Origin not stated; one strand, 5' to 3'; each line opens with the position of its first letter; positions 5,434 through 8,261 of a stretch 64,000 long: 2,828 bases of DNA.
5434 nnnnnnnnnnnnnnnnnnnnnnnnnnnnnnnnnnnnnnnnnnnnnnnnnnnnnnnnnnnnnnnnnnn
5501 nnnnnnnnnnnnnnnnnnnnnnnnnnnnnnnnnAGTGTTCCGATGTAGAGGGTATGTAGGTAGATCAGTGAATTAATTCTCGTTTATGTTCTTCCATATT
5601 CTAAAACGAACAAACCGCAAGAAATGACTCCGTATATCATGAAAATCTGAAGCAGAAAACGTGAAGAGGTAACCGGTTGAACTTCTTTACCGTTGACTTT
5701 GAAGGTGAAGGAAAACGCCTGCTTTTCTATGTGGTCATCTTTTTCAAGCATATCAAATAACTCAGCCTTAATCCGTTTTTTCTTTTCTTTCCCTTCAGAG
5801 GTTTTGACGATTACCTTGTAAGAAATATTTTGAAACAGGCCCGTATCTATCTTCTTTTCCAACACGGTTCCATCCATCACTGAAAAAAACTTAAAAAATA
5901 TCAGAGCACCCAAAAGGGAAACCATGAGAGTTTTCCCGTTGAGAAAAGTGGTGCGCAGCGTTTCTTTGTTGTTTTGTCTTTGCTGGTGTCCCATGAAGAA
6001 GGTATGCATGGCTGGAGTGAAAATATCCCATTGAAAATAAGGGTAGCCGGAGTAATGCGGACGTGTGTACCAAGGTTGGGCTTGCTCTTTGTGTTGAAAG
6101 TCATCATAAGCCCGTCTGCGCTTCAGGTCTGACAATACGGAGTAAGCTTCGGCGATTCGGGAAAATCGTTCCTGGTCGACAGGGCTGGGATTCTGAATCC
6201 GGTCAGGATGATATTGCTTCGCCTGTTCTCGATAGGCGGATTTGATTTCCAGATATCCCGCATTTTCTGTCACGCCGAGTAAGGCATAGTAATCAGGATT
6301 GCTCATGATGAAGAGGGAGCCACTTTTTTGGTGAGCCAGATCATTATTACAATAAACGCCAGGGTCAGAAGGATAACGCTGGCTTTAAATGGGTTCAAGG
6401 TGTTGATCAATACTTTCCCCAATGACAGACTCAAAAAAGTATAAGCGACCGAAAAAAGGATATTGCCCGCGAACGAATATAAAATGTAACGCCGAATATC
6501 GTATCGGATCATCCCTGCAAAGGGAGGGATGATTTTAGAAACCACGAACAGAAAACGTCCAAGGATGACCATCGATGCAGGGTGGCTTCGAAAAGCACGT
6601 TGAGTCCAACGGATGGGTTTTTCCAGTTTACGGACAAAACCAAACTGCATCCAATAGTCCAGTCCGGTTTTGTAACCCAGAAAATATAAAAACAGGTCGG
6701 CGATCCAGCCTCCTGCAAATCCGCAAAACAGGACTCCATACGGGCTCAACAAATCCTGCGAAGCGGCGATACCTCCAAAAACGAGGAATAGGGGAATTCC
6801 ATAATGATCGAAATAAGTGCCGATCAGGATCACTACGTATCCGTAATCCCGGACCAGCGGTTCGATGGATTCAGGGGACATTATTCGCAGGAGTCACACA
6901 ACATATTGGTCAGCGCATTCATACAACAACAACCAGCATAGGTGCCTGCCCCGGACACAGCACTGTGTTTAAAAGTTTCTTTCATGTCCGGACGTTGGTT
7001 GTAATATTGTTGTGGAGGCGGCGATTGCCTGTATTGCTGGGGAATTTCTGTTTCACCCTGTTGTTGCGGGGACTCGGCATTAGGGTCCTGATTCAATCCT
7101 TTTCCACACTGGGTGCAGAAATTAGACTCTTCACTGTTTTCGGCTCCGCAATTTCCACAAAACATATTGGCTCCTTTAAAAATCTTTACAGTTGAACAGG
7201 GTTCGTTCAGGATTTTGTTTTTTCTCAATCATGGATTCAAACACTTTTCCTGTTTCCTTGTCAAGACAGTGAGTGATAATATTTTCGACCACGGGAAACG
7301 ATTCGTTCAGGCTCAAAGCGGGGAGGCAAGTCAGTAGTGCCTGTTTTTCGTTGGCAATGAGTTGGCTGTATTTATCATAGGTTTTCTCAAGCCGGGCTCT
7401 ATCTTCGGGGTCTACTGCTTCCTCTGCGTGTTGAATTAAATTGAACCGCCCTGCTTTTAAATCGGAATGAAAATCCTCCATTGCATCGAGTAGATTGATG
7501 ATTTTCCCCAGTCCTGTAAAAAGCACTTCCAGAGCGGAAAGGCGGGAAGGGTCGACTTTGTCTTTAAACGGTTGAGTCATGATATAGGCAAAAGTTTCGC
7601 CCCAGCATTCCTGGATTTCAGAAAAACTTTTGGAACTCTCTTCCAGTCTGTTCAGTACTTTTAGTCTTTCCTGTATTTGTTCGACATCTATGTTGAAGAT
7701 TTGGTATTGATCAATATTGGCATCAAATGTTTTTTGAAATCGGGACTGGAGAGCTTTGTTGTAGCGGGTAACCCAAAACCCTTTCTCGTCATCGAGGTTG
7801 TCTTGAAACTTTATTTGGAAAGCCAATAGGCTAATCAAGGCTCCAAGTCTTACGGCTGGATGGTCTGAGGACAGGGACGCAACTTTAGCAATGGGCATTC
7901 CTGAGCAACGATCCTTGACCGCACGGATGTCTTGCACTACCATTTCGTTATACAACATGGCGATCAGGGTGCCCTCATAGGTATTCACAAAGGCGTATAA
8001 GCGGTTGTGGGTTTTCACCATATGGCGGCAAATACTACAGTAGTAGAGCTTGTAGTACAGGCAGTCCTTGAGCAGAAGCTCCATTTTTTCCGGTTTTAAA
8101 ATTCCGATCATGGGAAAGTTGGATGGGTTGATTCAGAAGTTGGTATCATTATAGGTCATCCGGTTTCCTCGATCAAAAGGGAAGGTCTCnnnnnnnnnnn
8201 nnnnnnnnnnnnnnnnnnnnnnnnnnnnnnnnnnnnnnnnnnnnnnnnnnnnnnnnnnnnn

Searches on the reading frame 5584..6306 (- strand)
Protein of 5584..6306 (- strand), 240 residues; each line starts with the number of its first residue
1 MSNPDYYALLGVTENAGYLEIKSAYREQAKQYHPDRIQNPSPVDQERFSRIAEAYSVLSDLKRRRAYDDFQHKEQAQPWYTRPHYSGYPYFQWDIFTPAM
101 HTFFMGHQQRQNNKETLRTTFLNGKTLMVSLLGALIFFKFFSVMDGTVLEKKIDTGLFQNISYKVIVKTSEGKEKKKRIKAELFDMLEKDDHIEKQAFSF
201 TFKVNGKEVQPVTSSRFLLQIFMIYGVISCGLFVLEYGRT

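Call 38: search_protein_families(library=pfam, proteins=[window:5584-6306:-], max_evalue=0.000001)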
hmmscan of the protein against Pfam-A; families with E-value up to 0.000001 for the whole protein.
window:5584-6306:- (240 aa): 2 families
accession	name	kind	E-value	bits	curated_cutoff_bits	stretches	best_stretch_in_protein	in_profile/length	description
PF00226.36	DnaJ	-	3.6e-21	75.5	27.8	1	5-68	1-63/63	DnaJ domain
PF24315.1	DUF7489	-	1.4e-09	38.1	27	1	143-199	5-61/65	Domain of unknown function (DUF7489)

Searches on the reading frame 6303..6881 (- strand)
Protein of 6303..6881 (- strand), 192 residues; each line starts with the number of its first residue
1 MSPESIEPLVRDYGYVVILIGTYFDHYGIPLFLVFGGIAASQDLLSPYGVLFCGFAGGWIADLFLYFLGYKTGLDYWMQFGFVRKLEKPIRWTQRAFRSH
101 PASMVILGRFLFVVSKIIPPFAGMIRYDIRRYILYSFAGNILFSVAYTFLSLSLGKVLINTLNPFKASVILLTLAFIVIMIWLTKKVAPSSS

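Call 38: search_protein_families(library=pfam, proteins=[window:6303-6881:-], max_evalue=0.000001)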
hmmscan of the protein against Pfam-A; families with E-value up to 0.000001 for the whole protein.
window:6303-6881:- (192 aa): 1 family
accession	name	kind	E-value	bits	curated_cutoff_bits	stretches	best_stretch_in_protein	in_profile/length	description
PF09335.16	VTT_dom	-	6.5e-12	46.4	33.9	1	32-150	6-120/123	VTT domain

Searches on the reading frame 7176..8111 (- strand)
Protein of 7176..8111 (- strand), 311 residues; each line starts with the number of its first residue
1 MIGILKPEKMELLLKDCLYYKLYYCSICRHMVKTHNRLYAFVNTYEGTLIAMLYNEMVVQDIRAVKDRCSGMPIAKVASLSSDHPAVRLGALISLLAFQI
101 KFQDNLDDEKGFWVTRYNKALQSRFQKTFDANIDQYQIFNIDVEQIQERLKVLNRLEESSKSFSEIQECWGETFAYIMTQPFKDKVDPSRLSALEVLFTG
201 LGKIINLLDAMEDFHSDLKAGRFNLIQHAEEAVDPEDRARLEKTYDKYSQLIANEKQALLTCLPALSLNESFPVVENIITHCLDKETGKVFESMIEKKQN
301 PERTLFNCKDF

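Call 38: search_protein_families(library=pfam, proteins=[window:7176-8111:-], max_evalue=0.000001)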
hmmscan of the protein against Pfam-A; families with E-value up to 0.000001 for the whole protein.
window:7176-8111:- (311 aa): 1 family
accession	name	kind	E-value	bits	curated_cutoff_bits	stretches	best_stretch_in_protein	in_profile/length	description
PF18937.5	DUF5685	-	3e-35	122.4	26.7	1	1-285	1-268/272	Family of unknown function (DUF5685)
